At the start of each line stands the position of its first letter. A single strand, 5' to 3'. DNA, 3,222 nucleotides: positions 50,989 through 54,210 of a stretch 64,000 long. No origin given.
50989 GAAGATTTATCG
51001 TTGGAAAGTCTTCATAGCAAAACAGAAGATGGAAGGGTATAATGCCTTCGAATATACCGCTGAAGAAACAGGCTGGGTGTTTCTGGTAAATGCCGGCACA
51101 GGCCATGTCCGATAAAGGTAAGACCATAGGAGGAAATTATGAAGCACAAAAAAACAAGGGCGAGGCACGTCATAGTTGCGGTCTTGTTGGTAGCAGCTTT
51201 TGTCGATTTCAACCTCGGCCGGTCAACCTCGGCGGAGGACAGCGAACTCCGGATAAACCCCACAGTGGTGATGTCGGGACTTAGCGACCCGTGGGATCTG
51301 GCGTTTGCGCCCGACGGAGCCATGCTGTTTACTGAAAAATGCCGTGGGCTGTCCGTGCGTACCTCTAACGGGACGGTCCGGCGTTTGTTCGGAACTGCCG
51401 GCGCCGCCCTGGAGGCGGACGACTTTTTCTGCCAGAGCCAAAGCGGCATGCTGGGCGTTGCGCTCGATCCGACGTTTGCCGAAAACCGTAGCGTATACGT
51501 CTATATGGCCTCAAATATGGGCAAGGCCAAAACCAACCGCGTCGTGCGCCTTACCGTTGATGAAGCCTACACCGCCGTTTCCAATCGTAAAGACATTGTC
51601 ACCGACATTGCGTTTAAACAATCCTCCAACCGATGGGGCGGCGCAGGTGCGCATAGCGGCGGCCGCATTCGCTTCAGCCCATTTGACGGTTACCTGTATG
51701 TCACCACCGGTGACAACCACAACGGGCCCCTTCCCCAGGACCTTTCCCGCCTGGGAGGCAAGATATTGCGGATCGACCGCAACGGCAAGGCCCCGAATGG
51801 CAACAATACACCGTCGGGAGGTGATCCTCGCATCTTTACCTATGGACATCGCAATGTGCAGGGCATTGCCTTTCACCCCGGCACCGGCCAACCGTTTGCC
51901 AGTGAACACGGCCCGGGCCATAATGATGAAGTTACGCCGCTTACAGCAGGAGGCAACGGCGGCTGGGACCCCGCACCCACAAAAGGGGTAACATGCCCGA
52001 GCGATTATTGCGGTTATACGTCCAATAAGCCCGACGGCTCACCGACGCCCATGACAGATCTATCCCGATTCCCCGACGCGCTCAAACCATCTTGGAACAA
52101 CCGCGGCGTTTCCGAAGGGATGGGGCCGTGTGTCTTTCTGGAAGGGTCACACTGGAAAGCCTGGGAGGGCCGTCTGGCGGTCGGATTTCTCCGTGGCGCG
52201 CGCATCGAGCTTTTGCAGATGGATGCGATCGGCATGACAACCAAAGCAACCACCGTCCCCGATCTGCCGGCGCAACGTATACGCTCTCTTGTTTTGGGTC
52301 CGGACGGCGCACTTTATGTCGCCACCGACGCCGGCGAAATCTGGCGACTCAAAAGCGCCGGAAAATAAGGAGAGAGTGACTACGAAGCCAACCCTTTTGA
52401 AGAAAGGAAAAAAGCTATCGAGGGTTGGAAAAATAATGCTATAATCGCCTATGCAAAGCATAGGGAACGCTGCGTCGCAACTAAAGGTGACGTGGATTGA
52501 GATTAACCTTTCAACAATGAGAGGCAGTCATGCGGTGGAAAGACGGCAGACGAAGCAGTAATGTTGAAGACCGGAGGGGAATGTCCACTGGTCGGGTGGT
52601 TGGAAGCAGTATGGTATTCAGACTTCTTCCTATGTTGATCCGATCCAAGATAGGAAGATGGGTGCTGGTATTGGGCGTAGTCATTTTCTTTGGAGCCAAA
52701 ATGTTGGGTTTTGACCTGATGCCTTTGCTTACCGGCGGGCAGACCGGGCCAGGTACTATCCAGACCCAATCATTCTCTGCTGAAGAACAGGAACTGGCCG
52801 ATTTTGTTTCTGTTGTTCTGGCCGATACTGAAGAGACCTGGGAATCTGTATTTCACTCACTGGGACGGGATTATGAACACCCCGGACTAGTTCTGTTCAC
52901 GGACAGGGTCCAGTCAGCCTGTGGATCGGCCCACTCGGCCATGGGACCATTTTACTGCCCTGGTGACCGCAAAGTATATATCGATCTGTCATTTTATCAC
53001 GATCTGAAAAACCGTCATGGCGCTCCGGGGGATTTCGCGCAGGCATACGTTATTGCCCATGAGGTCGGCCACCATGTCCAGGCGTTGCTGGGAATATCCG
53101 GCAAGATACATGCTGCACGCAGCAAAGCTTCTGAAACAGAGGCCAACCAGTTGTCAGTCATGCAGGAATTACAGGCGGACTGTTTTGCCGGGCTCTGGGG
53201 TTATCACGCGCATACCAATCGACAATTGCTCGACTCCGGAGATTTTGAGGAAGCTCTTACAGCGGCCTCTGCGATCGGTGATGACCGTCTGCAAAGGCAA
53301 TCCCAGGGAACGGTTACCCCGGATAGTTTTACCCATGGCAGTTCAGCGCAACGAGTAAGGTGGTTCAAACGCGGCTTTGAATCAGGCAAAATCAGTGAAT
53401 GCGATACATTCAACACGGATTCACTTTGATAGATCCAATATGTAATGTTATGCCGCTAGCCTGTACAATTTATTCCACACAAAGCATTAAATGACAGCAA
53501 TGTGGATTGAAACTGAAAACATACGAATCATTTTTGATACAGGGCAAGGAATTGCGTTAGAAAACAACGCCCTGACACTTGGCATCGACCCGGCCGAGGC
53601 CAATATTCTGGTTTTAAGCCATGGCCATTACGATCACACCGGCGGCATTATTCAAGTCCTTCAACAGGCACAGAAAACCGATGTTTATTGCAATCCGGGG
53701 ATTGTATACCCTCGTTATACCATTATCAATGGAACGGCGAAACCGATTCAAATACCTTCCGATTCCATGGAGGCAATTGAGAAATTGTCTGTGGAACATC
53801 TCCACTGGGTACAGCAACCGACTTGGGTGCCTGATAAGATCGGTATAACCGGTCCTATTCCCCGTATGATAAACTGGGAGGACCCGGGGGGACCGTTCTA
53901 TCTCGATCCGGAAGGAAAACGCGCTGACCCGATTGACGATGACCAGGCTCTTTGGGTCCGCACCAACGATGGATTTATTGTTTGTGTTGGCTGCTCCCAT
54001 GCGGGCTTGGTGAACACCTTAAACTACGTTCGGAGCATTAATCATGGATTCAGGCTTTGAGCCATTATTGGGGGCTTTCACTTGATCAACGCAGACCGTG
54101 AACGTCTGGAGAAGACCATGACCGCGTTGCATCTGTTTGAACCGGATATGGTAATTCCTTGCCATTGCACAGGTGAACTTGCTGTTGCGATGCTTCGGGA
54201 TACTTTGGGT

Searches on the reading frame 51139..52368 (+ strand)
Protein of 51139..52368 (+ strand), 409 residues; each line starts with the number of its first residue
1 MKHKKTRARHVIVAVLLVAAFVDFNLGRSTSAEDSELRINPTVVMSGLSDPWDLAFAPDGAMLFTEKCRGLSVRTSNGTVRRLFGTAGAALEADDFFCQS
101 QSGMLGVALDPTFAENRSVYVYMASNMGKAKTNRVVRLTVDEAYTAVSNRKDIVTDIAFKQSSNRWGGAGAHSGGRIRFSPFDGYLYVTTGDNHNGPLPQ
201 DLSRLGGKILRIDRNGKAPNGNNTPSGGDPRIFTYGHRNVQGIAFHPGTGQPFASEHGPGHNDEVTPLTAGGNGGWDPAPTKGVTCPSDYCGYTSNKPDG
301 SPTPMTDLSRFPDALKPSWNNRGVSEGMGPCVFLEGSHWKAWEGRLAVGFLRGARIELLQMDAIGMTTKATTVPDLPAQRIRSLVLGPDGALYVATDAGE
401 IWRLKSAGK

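Call 88: search_protein_families(library=pfam, proteins=[window:51139-52368:+], max_evalue=0.001)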
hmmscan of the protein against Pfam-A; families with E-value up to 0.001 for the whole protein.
window:51139-52368:+ (409 aa): 1 family
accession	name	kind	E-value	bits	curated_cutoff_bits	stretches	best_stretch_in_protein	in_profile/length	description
PF07995.17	GSDH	-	2.2e-66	224.9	25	1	48-400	1-329/332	Glucose / Sorbosone dehydrogenase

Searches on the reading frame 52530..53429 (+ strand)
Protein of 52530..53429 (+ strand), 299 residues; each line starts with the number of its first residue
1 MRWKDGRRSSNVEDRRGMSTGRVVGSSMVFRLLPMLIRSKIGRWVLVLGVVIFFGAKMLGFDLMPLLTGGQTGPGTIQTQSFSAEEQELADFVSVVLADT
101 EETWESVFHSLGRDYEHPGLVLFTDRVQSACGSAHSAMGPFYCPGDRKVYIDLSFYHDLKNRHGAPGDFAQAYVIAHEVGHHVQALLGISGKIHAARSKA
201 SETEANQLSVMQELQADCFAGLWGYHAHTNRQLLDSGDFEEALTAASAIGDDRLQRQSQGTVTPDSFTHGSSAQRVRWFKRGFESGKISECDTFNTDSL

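Call 88: search_protein_families(library=pfam, proteins=[window:52530-53429:+], max_evalue=0.001)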
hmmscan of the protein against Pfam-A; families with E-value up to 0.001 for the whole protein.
window:52530-53429:+ (299 aa): 1 family
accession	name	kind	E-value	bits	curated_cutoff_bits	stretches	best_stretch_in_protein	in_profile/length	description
PF04228.19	Zn_peptidase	-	3.4e-117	391.5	23.2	1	1-294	1-290/290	Putative neutral zinc metallopeptidase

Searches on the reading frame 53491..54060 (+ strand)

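Call 88: search_protein_families(library=pfam, proteins=[window:53491-54060:+], max_evalue=0.001)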
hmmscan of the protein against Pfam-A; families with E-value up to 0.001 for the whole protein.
window:53491-54060:+ (189 aa): 2 families
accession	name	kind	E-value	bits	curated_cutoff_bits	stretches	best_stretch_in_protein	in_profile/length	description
PF00753.33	Lactamase_B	-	4.5e-11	43.5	22.7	1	3-174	8-136/196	Metallo-beta-lactamase superfamily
PF12706.13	Lactamase_B_2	-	3e-07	30.7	27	1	12-71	2-66/200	Beta-lactamase superfamily domain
